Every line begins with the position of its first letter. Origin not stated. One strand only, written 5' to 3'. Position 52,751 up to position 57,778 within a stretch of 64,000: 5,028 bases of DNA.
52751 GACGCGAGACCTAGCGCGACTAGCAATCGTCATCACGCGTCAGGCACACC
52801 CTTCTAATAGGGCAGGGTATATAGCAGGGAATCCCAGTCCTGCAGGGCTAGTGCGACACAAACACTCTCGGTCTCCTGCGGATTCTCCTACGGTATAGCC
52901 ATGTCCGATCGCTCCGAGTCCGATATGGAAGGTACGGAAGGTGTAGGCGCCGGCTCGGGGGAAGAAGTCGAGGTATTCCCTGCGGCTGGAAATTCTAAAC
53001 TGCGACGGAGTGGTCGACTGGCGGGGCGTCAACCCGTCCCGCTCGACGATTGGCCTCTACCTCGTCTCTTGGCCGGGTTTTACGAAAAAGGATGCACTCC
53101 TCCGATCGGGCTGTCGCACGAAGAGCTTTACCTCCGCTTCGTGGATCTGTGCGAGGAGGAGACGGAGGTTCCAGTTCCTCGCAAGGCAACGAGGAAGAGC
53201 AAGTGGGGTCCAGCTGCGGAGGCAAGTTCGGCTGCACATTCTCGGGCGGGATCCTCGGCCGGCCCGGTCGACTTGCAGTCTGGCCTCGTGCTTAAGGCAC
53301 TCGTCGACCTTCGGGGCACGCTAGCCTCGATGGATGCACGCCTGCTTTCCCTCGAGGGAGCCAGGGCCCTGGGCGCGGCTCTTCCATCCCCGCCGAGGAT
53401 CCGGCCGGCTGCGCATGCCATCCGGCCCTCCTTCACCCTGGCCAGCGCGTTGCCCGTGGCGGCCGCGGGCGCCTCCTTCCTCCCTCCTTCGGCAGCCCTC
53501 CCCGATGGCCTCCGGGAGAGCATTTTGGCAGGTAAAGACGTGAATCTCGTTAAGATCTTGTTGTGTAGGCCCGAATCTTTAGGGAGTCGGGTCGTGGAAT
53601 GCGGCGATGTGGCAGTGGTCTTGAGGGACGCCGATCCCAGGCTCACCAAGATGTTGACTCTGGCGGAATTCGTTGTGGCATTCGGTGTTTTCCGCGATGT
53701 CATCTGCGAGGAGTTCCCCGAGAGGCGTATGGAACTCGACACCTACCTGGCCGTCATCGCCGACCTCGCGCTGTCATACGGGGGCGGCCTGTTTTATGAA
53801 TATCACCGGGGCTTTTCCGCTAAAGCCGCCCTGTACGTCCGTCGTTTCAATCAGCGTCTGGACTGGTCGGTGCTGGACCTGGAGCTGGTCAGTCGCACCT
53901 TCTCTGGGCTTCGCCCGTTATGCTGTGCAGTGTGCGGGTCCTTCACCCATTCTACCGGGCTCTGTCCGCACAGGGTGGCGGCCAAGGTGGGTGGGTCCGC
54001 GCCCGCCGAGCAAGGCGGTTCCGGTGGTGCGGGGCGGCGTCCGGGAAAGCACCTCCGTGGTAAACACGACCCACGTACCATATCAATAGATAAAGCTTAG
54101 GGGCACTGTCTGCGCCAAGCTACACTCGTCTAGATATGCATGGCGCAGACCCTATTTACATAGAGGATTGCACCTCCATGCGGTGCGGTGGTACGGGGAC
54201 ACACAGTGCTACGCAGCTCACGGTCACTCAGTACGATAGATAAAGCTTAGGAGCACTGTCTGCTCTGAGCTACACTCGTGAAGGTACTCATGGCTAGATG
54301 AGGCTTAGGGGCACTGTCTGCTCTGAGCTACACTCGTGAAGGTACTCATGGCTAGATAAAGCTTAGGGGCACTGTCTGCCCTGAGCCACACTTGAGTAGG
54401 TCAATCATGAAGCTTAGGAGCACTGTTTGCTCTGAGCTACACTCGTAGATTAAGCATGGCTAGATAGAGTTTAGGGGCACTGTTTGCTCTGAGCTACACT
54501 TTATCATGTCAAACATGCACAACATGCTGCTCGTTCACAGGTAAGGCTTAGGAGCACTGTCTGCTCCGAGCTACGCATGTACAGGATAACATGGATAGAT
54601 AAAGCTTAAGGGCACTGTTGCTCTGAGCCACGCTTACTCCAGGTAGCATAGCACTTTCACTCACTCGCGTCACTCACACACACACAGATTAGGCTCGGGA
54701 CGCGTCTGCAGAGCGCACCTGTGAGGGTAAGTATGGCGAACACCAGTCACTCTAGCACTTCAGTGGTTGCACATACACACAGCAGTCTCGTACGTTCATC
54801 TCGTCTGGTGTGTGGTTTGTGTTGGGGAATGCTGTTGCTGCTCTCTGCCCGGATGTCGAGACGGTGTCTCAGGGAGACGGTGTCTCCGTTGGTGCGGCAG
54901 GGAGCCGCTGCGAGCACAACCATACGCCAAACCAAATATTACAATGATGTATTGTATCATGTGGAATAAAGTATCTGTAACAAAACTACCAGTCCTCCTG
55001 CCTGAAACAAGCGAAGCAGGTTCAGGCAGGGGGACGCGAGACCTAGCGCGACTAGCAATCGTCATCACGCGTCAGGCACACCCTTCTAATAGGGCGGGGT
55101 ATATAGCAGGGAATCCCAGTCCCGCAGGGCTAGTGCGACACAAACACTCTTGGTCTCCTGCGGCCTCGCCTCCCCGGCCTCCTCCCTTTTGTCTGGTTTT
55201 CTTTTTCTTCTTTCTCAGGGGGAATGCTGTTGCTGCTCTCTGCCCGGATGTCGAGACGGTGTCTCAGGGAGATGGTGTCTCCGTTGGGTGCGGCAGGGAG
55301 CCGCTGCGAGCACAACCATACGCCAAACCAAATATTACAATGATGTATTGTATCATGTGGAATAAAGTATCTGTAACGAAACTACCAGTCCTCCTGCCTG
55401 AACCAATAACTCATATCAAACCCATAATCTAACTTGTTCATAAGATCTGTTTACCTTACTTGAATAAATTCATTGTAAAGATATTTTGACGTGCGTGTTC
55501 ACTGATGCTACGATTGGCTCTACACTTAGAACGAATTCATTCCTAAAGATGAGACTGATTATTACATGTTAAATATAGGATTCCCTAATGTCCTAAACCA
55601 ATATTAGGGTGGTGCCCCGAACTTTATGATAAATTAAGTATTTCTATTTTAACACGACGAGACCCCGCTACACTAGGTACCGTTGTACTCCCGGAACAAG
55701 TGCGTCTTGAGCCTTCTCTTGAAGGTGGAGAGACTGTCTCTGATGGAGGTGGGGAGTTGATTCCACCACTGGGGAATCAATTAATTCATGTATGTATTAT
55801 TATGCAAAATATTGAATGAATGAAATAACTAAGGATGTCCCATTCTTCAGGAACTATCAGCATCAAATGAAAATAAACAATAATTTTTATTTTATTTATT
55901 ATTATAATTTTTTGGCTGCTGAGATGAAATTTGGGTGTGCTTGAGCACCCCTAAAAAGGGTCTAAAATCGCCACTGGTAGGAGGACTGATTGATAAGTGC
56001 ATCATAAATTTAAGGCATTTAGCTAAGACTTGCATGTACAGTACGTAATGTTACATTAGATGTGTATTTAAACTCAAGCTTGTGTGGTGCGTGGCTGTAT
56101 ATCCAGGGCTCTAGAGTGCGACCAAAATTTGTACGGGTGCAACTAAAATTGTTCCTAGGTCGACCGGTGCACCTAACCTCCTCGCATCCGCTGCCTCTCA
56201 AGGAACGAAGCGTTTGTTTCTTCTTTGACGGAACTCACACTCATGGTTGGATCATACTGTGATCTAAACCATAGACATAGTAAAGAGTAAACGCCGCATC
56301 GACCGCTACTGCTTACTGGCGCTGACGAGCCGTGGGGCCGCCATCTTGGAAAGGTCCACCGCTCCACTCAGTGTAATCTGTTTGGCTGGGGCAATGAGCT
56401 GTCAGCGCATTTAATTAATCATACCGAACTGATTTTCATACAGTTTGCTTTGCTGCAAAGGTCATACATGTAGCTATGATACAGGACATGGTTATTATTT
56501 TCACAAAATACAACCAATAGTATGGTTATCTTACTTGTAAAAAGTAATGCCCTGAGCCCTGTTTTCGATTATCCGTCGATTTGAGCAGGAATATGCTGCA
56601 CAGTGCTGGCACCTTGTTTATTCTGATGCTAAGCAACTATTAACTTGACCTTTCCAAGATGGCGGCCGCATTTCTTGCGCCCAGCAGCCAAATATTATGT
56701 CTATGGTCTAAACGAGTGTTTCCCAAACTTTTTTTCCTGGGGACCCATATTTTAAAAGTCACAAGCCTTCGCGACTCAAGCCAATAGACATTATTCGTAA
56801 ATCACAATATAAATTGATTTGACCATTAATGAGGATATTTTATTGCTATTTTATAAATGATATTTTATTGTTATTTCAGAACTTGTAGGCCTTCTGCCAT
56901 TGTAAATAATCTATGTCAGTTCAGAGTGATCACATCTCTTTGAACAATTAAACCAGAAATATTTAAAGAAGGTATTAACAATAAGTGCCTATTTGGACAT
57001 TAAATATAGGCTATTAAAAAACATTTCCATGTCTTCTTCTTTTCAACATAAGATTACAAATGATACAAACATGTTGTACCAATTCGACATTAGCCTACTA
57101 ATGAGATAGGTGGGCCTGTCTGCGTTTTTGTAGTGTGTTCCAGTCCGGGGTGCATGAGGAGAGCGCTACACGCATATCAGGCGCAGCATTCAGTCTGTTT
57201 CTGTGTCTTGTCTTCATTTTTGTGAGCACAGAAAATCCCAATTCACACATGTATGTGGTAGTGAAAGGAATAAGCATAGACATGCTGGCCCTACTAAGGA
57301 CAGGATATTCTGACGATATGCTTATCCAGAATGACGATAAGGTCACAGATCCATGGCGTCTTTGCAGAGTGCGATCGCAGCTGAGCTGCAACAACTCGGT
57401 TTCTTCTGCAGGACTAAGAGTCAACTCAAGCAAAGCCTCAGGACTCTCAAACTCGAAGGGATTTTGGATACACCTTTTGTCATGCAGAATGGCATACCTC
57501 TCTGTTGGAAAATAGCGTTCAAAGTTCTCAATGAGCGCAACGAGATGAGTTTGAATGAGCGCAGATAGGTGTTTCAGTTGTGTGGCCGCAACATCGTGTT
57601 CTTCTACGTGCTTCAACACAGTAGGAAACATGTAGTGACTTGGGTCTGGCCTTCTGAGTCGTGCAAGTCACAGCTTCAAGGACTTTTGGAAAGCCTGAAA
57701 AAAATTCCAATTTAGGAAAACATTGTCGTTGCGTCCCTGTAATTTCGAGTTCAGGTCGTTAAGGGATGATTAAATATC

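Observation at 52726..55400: Split-direct-repeat (A1...B1-A2-B2) element carrying only a Gag-like CCHC ORF: a candidate non-autonomous Ngaro/DIRS-like retroelement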

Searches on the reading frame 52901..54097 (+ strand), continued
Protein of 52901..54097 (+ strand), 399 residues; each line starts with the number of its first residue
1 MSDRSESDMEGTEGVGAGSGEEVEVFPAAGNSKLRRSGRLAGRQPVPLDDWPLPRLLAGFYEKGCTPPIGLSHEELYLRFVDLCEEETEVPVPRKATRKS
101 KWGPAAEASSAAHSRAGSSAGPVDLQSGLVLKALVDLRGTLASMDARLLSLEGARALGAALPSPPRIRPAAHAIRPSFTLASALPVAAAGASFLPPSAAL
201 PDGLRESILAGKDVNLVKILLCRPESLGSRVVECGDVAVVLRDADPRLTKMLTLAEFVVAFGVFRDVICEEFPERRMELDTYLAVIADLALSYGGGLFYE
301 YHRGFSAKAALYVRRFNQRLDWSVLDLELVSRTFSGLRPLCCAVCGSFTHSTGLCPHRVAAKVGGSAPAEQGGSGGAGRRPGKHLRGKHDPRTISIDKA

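Call 63: find_encoding_contigs(protein=P0009, flank=10000, max_places=3)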
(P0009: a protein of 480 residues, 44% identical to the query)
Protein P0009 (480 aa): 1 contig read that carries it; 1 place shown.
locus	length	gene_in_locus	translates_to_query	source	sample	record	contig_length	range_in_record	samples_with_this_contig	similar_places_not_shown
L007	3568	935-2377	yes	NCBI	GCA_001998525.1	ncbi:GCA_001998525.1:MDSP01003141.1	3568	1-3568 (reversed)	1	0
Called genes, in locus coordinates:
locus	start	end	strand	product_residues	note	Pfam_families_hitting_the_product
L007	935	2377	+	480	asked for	-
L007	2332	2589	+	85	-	-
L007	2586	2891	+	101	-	-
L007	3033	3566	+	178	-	?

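Call 64: find_encoding_contigs(protein=P0007, flank=10000, max_places=3)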
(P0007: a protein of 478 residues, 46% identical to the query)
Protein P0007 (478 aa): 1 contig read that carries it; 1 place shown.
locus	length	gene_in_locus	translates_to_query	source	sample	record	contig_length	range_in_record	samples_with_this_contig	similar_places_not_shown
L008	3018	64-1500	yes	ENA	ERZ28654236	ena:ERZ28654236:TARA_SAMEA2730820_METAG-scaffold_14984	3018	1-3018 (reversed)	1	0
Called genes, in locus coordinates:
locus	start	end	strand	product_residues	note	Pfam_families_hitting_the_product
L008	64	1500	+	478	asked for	-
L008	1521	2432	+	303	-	PF00078:RVT_1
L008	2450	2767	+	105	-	-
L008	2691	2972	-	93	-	-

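Call 67: fold_search(model_id=the predicted structure, library=pdb)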
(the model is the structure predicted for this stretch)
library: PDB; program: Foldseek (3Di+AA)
matches with E <= 10: 5; with E <= 0.001: 0
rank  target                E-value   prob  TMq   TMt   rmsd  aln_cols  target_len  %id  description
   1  2kvu_MODEL_1_A        7.4e+00  0.20  0.10  0.43  15.7        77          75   21  Solution NMR Structure of SAP domain of MKL/myocardin-like protein 1 from H.sapiens, Northeast Structural Geno (released 2010-04-21)
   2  7wgu_A                7.8e+00  0.03  0.09  0.10  15.4       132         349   10  Crystal structure of metal-binding protein EfeO from Escherichia coli (released 2022-12-14)
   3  8bd5_A                8.6e+00  0.01  0.07  0.05  22.7       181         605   14  Cas12k-sgRNA-dsDNA-S15-TniQ-TnsC transposon recruitment complex (released 2022-12-28)
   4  2y3a_A                9.0e+00  0.02  0.09  0.05  14.4       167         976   17  Crystal structure of p110beta in complex with icSH2 of p85beta and the drug GDC-0941 (released 2011-03-16)
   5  8rdu_A                1.0e+01  0.01  0.08  0.05  23.1       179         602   13  Conformational Landscape of the Type V-K CRISPR-associated TransposonIntegration Assembly CAST V-K composite map (released 2024-06-19)

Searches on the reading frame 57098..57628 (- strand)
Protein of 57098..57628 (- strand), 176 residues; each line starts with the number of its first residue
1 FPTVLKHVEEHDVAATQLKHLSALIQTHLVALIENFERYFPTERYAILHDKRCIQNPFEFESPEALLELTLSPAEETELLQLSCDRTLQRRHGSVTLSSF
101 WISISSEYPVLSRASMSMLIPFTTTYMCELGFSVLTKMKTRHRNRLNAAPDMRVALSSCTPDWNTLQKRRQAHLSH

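Call 57: search_protein_families(library=pfam, proteins=[window:57098-57628:-], max_evalue=0.001)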
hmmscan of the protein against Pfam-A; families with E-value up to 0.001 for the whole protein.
window:57098-57628:- (176 aa): 1 family
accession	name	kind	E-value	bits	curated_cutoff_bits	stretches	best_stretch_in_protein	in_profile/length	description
PF05699.19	Dimer_Tnp_hAT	-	2.5e-07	30.8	21.4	1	89-147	11-70/84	hAT family C-terminal dimerisation region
